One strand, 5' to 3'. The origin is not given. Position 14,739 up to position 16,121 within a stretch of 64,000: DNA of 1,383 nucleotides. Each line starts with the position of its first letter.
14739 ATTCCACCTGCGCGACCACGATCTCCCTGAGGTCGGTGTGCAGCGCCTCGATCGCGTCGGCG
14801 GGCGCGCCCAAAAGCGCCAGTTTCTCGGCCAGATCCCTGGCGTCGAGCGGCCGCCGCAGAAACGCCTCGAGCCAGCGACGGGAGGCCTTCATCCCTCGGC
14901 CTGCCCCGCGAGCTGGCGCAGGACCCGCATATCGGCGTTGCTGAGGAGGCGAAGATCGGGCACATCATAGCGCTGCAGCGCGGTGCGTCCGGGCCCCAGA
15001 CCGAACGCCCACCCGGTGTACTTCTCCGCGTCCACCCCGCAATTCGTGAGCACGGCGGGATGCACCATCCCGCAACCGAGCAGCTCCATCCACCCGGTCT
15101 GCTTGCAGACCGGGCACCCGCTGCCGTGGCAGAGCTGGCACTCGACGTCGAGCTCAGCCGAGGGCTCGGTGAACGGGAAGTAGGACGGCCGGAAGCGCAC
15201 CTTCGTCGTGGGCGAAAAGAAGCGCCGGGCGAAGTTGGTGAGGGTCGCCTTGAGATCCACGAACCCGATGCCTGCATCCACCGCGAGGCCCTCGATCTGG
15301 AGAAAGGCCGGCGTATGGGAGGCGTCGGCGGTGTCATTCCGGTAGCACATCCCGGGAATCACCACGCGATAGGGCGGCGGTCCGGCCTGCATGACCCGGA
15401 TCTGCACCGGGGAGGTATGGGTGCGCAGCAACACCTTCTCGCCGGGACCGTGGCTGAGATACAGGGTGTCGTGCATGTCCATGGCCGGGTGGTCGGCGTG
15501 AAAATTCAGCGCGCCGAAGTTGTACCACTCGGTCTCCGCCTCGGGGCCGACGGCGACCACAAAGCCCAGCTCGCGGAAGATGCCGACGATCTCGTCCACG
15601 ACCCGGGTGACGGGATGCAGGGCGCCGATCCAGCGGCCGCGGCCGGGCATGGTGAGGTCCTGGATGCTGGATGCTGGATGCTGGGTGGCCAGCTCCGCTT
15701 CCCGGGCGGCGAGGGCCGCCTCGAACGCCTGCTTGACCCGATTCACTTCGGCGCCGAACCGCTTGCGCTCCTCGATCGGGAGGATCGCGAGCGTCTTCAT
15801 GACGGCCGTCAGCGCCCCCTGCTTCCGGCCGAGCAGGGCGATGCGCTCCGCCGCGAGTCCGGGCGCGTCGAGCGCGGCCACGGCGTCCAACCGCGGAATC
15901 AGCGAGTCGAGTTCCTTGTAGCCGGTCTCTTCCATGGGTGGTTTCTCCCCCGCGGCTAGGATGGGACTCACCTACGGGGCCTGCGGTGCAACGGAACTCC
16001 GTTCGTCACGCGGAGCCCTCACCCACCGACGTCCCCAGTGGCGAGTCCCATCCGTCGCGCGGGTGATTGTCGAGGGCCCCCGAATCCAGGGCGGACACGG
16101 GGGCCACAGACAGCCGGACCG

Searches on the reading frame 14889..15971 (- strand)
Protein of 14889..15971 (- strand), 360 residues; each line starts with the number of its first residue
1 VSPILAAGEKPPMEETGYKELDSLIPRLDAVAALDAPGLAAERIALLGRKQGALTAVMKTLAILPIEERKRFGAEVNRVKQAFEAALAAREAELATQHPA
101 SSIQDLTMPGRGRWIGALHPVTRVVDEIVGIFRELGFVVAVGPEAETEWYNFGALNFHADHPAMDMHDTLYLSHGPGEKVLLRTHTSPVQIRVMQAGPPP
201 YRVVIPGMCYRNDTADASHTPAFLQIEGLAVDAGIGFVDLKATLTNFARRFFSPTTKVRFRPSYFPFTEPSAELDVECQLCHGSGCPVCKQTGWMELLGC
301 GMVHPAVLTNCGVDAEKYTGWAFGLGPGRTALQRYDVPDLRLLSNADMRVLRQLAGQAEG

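Call 62: search_protein_families(library=pfam, proteins=[window:14889-15971:-], max_evalue=0.001)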
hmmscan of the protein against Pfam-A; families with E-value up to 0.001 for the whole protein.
window:14889-15971:- (360 aa): 2 families
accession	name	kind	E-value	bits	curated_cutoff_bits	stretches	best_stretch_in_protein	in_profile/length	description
PF01409.25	tRNA-synt_2d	-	6.8e-87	291.5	19.8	1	105-353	3-245/246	tRNA synthetases class II core domain (F)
PF02912.23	Phe_tRNA-synt_N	-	2.9e-15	56.4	22.3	1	39-97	6-63/69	Aminoacyl tRNA synthetase class II, N-terminal domain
